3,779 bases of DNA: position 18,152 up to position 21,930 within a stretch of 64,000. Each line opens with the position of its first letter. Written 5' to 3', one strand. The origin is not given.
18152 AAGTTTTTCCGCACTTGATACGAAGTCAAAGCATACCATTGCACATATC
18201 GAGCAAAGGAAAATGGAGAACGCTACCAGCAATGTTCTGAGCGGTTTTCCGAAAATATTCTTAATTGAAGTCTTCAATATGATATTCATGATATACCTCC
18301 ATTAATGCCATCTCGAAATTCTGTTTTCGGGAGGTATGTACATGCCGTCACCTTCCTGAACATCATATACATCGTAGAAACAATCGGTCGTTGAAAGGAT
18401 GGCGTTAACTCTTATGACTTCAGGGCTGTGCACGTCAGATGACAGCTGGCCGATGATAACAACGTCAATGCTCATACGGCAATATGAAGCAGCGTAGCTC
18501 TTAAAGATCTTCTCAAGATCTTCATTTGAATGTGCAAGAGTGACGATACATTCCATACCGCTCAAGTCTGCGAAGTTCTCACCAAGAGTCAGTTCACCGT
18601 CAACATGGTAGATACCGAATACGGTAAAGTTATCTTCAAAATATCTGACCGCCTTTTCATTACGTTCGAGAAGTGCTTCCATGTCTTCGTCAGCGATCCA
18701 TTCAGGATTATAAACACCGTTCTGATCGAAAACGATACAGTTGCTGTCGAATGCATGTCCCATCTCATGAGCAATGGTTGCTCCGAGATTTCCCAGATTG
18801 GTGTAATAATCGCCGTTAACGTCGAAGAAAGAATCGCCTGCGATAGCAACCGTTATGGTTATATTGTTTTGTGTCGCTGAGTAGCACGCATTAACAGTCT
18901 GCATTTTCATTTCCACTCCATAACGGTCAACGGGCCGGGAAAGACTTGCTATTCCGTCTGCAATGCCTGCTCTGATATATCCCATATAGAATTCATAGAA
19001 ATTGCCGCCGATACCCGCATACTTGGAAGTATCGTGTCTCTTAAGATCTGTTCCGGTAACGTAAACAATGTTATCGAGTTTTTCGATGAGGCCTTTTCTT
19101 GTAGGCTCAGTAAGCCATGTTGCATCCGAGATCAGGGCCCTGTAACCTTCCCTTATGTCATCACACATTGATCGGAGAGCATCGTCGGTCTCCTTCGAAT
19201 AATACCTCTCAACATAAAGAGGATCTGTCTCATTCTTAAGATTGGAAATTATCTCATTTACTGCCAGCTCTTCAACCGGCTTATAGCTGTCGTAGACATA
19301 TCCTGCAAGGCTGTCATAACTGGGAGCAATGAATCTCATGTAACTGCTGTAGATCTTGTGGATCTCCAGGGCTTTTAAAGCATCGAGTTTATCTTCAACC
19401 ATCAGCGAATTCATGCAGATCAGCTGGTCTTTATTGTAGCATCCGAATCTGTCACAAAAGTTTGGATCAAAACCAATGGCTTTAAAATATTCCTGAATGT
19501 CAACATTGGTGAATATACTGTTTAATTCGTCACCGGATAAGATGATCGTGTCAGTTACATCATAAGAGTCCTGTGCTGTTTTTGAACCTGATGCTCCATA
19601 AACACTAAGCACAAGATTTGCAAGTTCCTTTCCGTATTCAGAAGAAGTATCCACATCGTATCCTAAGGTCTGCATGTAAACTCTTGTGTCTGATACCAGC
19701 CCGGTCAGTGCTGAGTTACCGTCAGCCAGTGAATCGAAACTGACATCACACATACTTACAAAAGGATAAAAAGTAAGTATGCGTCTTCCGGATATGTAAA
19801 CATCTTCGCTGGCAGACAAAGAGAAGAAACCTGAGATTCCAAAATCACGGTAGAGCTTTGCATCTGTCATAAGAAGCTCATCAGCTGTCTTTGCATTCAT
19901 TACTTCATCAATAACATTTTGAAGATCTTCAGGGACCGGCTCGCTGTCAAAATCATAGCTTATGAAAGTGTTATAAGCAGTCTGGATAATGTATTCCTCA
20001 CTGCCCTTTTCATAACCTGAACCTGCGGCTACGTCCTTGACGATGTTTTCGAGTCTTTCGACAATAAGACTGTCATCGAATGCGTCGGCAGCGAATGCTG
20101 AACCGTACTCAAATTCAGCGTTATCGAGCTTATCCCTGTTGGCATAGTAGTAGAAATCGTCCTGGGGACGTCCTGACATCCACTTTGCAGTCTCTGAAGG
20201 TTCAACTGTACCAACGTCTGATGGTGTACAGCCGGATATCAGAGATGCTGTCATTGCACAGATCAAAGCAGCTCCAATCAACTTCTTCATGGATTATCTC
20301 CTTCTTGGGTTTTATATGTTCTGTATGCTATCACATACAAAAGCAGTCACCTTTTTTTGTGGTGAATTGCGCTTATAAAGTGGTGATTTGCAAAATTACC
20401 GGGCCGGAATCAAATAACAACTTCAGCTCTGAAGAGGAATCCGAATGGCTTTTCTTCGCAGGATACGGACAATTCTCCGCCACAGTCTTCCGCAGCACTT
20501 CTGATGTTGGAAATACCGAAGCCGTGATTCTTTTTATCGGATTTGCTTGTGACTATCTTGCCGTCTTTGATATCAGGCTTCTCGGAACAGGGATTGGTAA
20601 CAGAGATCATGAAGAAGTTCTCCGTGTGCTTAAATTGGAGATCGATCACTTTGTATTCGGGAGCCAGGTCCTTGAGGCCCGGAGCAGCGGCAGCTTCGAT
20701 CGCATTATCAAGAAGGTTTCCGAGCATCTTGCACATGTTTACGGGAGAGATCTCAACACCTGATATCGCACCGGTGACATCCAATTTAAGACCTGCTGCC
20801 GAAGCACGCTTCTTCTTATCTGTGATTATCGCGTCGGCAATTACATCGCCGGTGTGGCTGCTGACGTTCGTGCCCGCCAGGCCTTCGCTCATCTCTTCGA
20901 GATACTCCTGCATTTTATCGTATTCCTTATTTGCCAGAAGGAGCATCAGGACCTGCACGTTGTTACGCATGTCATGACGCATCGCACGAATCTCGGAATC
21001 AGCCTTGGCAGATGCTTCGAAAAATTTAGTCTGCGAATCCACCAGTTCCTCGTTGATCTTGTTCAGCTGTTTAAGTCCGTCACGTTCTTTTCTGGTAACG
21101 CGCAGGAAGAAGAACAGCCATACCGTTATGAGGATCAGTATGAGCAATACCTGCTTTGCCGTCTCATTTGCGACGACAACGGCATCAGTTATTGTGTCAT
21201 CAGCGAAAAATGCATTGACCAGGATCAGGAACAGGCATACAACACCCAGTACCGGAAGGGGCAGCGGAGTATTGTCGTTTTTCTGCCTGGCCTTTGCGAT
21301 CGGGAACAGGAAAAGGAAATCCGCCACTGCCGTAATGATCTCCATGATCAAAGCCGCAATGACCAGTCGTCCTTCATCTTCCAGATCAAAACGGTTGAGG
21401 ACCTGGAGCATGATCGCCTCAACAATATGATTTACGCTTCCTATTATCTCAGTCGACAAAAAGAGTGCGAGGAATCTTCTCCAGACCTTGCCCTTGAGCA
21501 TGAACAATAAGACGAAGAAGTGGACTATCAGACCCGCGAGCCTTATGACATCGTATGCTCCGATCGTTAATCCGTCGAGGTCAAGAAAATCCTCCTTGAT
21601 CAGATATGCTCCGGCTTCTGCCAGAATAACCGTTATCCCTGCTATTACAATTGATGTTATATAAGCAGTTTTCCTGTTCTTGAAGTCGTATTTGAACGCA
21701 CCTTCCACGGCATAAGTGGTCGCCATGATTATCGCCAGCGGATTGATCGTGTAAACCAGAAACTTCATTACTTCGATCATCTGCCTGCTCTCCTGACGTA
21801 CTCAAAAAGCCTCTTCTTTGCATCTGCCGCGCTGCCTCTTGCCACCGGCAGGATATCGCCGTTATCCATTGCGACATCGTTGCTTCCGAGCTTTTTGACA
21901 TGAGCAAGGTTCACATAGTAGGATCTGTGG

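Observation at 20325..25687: Four promoters around a LytTR two-component system share a phased CACCAC direct-repeat box, defining a compact peptidase/ABC regulon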

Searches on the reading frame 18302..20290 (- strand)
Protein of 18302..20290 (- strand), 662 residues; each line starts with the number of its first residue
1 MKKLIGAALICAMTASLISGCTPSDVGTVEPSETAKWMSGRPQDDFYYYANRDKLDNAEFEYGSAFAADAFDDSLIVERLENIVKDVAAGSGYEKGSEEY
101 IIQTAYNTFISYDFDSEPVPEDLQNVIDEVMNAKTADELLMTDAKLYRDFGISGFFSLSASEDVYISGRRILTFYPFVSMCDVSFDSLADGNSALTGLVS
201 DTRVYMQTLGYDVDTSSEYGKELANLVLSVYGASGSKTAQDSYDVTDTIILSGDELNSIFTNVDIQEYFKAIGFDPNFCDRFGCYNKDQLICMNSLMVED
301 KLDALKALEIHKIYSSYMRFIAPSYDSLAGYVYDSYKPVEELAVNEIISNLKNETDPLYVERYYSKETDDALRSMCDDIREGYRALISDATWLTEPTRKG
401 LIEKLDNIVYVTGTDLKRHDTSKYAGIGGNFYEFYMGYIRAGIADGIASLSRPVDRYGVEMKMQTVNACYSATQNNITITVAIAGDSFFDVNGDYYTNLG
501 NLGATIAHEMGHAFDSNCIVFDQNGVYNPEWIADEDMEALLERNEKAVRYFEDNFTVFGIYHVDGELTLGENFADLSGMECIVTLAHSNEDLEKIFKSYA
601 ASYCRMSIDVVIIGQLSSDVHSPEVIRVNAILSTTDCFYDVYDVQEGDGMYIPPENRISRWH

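Call 5: search_protein_families(library=pfam, proteins=[window:18302-20290:-], max_evalue=0.01)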
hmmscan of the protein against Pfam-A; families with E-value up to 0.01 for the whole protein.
window:18302-20290:- (662 aa): 2 families
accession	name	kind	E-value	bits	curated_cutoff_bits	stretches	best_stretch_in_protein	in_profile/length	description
PF01431.27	Peptidase_M13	-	4.9e-35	121.5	24.5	1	467-658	1-205/205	Peptidase family M13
PF05649.18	Peptidase_M13_N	-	1.8e-28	100.5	32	1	42-409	1-375/381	Peptidase family M13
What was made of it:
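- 18302..20290 (-): M13 (neprilysin/PepO-type) zinc endopeptidase, a predicted lipoprotein. Pfam Peptidase_M13_N plus Peptidase_M13 (call 5).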

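Call 26: search_protein_families(library=ncbifam, proteins=[window:18302-20290:-], max_evalue=0.001)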
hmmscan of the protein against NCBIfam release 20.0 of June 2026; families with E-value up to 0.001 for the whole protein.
window:18302-20290:- (662 aa): 1 family
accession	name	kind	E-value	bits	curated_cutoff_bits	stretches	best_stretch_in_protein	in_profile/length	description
NF052391.1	endpepPepOLacoc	equivalog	5.6e-43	147.6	1000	1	357-661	323-627/627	endopeptidase PepO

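Call 57: search_solved_structures(query=window:18302-20290:-, max_evalue=1e-10)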
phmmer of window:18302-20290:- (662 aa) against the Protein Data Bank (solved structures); distinct sequences matched with E-value up to 1e-10: 13.
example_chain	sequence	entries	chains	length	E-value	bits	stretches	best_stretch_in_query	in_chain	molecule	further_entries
7k1v_A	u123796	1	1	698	2.1e-40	142.5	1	348-662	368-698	Zinc metalloprotease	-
3zuk_A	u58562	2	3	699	3.4e-40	141.8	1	348-662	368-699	ENDOPEPTIDASE, PEPTIDASE FAMILY M13 | Probable zinc metalloprotease Zmp1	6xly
9kn2_A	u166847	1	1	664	1.4e-39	139.7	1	346-661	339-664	Endopeptidase PepO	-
9fma_A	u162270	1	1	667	1.4e-39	139.7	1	346-661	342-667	Endopeptidase PepO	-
9eyg_A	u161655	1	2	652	6.2e-35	124.4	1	40-661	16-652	Peptidase family M13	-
4iuw_A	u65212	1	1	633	1.3e-29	106.8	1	357-662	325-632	Neutral endopeptidase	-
3dwb_A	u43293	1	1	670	8.1e-20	74.5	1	256-582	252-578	Endothelin-converting enzyme 1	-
4cth_A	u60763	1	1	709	5e-18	68.6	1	331-660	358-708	NEPRILYSIN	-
1dmt_A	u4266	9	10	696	2.5e-17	66.3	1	343-659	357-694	NEUTRAL ENDOPEPTIDASE | Neprilysin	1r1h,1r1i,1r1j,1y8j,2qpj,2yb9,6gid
5jmy_A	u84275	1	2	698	2.5e-17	66.3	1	343-659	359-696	Neprilysin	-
6suk_A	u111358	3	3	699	2.5e-17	66.3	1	343-659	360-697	Neprilysin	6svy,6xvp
6sh1_AAA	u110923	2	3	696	6.7e-17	64.8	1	343-659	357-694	Neprilysin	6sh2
4xbh_A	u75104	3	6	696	9.7e-17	64.3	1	343-658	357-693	Neprilysin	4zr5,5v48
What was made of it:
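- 18302..20290 (-): PDB sequence relatives are Zmp1 and PepO, E 1e-40 (call 57).
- On M13 neprilysin/PepO peptidases: PDB relatives are Zmp1 and PepO (call 57).
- Closest known: PepO. Same: The same peptidase family and active-site motifs (calls 5, 26, 57).
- M13 enzymes are oligopeptidases, not cell-wall hydrolases or protein quality-control proteases (established knowledge; call 57 shows only that the nearest solved relatives are Zmp1, PepO and neprilysin).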

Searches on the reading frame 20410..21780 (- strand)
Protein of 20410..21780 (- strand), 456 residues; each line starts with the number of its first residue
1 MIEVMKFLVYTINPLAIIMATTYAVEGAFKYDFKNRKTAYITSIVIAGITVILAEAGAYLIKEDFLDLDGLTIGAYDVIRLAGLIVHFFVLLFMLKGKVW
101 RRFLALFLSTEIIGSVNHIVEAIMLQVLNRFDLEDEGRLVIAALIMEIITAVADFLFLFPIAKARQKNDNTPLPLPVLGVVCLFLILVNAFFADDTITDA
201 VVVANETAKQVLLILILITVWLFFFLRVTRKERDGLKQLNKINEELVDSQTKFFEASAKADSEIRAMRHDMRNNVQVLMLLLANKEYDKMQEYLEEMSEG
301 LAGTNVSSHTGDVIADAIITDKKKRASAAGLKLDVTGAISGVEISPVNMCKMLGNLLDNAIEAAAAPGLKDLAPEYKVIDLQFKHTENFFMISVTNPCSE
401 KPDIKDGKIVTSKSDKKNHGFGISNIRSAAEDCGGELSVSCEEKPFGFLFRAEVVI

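Call 5: search_protein_families(library=pfam, proteins=[window:20410-21780:-], max_evalue=0.01)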
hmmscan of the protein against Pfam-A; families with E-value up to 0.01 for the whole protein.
window:20410-21780:- (456 aa): 3 families
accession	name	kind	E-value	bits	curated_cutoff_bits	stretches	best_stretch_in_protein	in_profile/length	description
PF14501.12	HATPase_c_5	-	7.6e-21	74.4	22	1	345-446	2-95/102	GHKL domain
PF14689.11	SPOB_a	-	3.2e-06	27.1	28.1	1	264-299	16-51/62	Sensor_kinase_SpoOB-type, alpha-helical domain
PF02518.31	HATPase_c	-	1.3e-05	26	26.4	1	349-443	6-97/111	Histidine kinase-, DNA gyrase B-, and HSP90-like ATPase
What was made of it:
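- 20410..21780 (-): AgrC/ComD-like (HPK10) histidine kinase, about 7 transmembrane segments. Pfam HATPase_c_5 and SPOB_a (call 5).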

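Call 9: find_homologous_proteins(query=window:20410-21780:-, max_evalue=1e-10)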
Query window:20410-21780:- (456 aa): 183 proteins with E <= 1e-10 among 8000 candidates; the best 120 are listed.
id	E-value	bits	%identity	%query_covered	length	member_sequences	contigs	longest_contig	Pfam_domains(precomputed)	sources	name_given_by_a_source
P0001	3.5e-260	881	87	100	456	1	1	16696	PF14689.12,PF02518.32,PF14501.13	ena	-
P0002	4.1e-245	831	82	100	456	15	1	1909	PF14689.12,PF02518.32,PF14501.13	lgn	-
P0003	5.0e-244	828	83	100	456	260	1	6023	PF14689.12,PF02518.32,PF14501.13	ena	-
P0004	1.6e-205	701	69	100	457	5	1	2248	PF14689.12,PF02518.32,PF14501.13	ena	-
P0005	5.4e-194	663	68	100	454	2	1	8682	PF14689.12,PF02518.32,PF14501.13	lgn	-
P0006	1.7e-193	661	68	100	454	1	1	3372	PF14689.12,PF02518.32,PF14501.13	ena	-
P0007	4.7e-193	660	68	100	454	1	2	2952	PF14689.12,PF02518.32,PF14501.13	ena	-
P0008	7.9e-193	659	68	100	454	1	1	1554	PF14689.12,PF02518.32,PF14501.13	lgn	-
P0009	1.1e-192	659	68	100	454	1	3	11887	PF14689.12,PF02518.32,PF14501.13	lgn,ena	-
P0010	1.3e-192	658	68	100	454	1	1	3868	PF14689.12,PF02518.32,PF14501.13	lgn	-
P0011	1.7e-192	658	68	100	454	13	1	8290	PF14689.12,PF02518.32,PF14501.13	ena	-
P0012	2.7e-192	657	68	100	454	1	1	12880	PF14689.12,PF02518.32,PF14501.13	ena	-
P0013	2.9e-192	657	68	100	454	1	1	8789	PF14689.12,PF02518.32,PF14501.13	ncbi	-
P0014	2.9e-192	657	68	100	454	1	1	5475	PF14689.12,PF02518.32,PF14501.13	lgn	-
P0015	3.5e-192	657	68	100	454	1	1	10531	PF14689.12,PF02518.32,PF14501.13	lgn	-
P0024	6.4e-175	600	99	64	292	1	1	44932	-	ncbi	-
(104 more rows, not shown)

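Call 11: find_related_loci(query=A1, collection=genome_contigs, flank=10000)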
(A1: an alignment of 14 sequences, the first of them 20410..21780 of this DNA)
Query A1 (456 aa) in genome_contigs; peptide patterns used: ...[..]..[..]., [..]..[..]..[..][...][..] (x = any residue, [..] = any of these).
63 stretches matched a pattern; 36 encode a relative of the query (tblastn E <= 1e-3); 36 distinct loci.
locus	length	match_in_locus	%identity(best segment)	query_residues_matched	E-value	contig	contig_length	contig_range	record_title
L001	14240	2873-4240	83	1-456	0e+0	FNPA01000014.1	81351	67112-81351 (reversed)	Ruminococcaceae bacterium YAD3003 genome assembly, contig: IE29DRAFT_scaffold00014.14, whole genome shotgun sequence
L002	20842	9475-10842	83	1-456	0e+0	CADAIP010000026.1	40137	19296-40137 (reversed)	MAG: Ruminococcaceae bacterium isolate RUG13324 genome assembly, contig: RUG13324_asm_26, whole genome shotgun sequence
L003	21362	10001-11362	66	1-456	0e+0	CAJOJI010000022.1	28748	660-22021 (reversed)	uncultured Saccharofermentans sp. isolate Red_deer_4_mag_227 genome assembly, contig: scaffold_3993, whole genome shotgu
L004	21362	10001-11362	65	1-456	0e+0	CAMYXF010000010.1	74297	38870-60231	MAG TPA_asm: uncultured Clostridia bacterium isolate SRR10912533_bin.45_metaWRAP_v1.3_MAG genome assembly, contig: ERZ14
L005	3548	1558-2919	67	1-456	0e+0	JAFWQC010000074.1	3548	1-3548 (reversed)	MAG: Clostridiales bacterium isolate RGIG5968 Sheep_Omasum-2__c651580, whole genome shotgun sequence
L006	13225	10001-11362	67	1-456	0e+0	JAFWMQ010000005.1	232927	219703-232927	MAG: Clostridiales bacterium isolate RGIG5878 Sheep_Jejunum-3__c141, whole genome shotgun sequence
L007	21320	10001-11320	59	12-456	5e-171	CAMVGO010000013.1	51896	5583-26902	MAG TPA_asm: uncultured Clostridia bacterium isolate SRR8387719_bin.33_metaWRAP_v1.3_MAG genome assembly, contig: ERZ142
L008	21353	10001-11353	49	8-456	8e-132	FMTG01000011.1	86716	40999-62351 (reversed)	Ruminococcaceae bacterium YRB3002 genome assembly, contig: IE47DRAFT_scaffold00010.10, whole genome shotgun sequence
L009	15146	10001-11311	48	15-456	6e-132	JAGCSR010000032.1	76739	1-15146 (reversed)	MAG: Clostridiales bacterium isolate RGIG10087 Yak_Rumen-1__c1063725, whole genome shotgun sequence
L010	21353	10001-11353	47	5-455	1e-126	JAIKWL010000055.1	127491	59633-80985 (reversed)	MAG: Saccharofermentans sp. isolate RUI428 k141_12440833_flag=0_multi=100.9843_len=127491, whole genome shotgun sequence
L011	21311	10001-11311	48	15-456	1e-126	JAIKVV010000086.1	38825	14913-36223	MAG: Saccharofermentans sp. isolate RUI411 k141_2446040_flag=0_multi=257.1120_len=38825, whole genome shotgun sequence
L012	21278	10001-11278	45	21-455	7e-125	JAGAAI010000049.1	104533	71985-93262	MAG: Clostridiales bacterium isolate RGIG8261 Water_buffalos_Rumen-5__c1289656, whole genome shotgun sequence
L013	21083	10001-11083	53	95-455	2e-118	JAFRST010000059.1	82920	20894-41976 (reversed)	MAG: Clostridiales bacterium isolate RGIG2767 Goat_Omasum-5__c685660, whole genome shotgun sequence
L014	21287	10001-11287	48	21-456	2e-116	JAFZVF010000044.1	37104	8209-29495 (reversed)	MAG: Clostridiales bacterium isolate RGIG8128 Water_buffalos_Rumen-3__c701360, whole genome shotgun sequence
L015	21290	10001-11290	45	21-455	9e-115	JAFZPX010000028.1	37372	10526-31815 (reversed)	MAG: Clostridiales bacterium isolate RGIG7990 Water_buffalos_Rumen-1__c430314, whole genome shotgun sequence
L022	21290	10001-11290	43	21-455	2e-107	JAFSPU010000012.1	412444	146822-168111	MAG: Clostridiales bacterium isolate RGIG3363 Goat_Reticulum.Co__c1680402, whole genome shotgun sequence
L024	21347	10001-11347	42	1-455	5e-106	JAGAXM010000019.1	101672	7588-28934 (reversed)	MAG: Clostridiales bacterium isolate RGIG8863 Water_deer_Omasum-3__c136668, whole genome shotgun sequence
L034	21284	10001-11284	46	21-455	1e-111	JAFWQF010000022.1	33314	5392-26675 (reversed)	MAG: Clostridiales bacterium isolate RGIG5971 Sheep_Omasum-2__c157774, whole genome shotgun sequence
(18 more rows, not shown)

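Call 20: search_protein_families(library=pfam, proteins=[L005:2934-3314:-, L034:3544-3864:+, L034:11406-12227:+, L014:11619-13325:+, L014:13349-14179:+, L015:6502-7398:+, L015:7482-8195:+, L015:8195-9235:+, L003:13094-14044:+], max_evalue=0.01)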
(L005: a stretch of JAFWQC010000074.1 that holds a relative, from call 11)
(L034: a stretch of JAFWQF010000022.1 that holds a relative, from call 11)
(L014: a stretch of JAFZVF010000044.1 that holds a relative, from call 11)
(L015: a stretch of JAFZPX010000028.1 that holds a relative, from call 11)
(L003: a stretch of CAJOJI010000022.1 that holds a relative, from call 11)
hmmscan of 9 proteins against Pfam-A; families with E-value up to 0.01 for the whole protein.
L005:2934-3314:- (126 aa): 0 families

L034:3544-3864:+ (106 aa): 0 families

L034:11406-12227:+ (273 aa): 1 family
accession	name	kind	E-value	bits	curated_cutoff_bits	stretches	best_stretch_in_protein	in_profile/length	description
PF02517.21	Rce1-like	-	4.7e-16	59.3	22.4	1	109-214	4-93/93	Type II CAAX prenyl endopeptidase Rce1-like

L014:11619-13325:+ (568 aa): 1 family
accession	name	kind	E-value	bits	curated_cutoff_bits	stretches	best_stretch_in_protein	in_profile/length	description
PF03572.23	Peptidase_S41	-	1.3e-18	67.6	24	1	332-524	3-164/165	Peptidase family S41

L014:13349-14179:+ (276 aa): 1 family
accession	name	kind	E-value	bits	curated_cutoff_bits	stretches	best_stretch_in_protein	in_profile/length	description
PF02517.21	Rce1-like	-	4.3e-15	56.2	22.4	1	108-214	3-93/93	Type II CAAX prenyl endopeptidase Rce1-like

L015:6502-7398:+ (298 aa): 1 family
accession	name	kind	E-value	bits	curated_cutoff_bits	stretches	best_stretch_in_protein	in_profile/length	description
PF06161.16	DUF975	-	1.9e-18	67.6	34.8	1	181-286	135-240/243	Protein of unknown function (DUF975)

L015:7482-8195:+ (237 aa): 2 families
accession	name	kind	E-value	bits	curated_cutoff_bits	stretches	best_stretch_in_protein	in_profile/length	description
PF00072.30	Response_reg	-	2.8e-30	105.2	30.2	1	12-120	1-110/111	Response regulator receiver domain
PF00486.34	Trans_reg_C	-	2.7e-24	85.5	26.2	1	161-235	2-77/77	Transcriptional regulatory protein, C terminal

L015:8195-9235:+ (346 aa): 3 families
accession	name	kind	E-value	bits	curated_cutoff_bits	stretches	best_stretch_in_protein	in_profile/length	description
PF02518.31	HATPase_c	-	1e-20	74.7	26.4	1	228-324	2-97/111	Histidine kinase-, DNA gyrase B-, and HSP90-like ATPase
PF00512.31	HisKA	-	2e-16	60.2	26.9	1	118-181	4-66/66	His Kinase A (phospho-acceptor) domain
PF13581.12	HATPase_c_2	-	0.0082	16.6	27.4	0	237-312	41-110/127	Histidine kinase-like ATPase domain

L003:13094-14044:+ (316 aa): 3 families
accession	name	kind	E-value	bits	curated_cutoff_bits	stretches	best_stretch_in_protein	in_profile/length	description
PF01435.24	Peptidase_M48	-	3.9e-16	59.9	20.3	1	120-305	2-182/186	Peptidase family M48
PF06114.19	Peptidase_M78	-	0.0032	17.7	22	1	174-202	31-59/123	IrrE N-terminal-like domain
PF04339.18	FemAB_like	-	0.0034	17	27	1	147-244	30-126/369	Peptidogalycan biosysnthesis/recognition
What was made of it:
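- Closest known: nsr nisin-resistance operon of Streptococcus agalactiae. Same: An S41 (NSR-family) peptidase is itself box-driven in relative L014 (call 20).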

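Call 26: search_protein_families(library=ncbifam, proteins=[window:20410-21780:-], max_evalue=0.001)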
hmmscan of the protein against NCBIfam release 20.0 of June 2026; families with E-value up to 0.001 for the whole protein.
window:20410-21780:- (456 aa): 5 families
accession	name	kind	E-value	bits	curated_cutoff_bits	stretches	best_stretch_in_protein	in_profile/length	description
NF008298.1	PRK11086.1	subfamily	2.1e-11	43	520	1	264-445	333-515/529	DcuS/MalK family sensor histidine kinase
NF011627.0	PRK15053.1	equivalog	1e-09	37.6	656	1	263-451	341-534/552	sensor histidine kinase DpiB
NF046015.1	HisKinAgrCStaph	equivalog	1.2e-08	34.6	500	1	76-430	40-393/414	quorum-sensing sensor histidine kinase AgrC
NF038334.1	malate_HK_MalK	exception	5.2e-07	28.7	800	1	263-443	332-513/533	malate sensor histidine kinase MalK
NF008312.0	PRK11100.1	equivalog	0.0006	18.8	356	0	314-443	334-462/477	two-component system sensor histidine kinase CreC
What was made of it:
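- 20410..21780 (-): Weak NCBIfam match to AgrC (call 26).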

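Call 38: find_encoding_contigs(protein=P0024, flank=10000, max_places=3)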
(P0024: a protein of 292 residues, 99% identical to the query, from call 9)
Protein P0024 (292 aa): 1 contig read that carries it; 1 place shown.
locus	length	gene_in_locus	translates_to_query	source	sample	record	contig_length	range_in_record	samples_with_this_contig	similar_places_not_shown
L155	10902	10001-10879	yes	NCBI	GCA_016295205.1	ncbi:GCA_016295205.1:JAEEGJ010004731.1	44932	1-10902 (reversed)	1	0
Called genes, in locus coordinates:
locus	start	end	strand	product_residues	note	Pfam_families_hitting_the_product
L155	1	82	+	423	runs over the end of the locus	PF01139:RtcB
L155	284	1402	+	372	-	PF01139:RtcB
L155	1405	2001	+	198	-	PF00472:RF-1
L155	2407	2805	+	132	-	-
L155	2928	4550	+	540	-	PF00772:DnaB, PF20307:divDNAB (faint), PF13481:AAA_25, PF03796:DnaB_C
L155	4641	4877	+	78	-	-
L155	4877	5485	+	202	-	PF14519:Macro_2 (weak), PF01661:Macro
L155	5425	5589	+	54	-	-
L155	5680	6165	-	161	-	PF00583:Acetyltransf_1, PF13673:Acetyltransf_10, PF13508:Acetyltransf_7, PF08445:FR47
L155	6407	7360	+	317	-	PF01435:Peptidase_M48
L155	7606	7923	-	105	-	-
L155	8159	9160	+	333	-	PF13170:DUF4003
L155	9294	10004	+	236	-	PF00072:Response_reg, PF04397:LytTR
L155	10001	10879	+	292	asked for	-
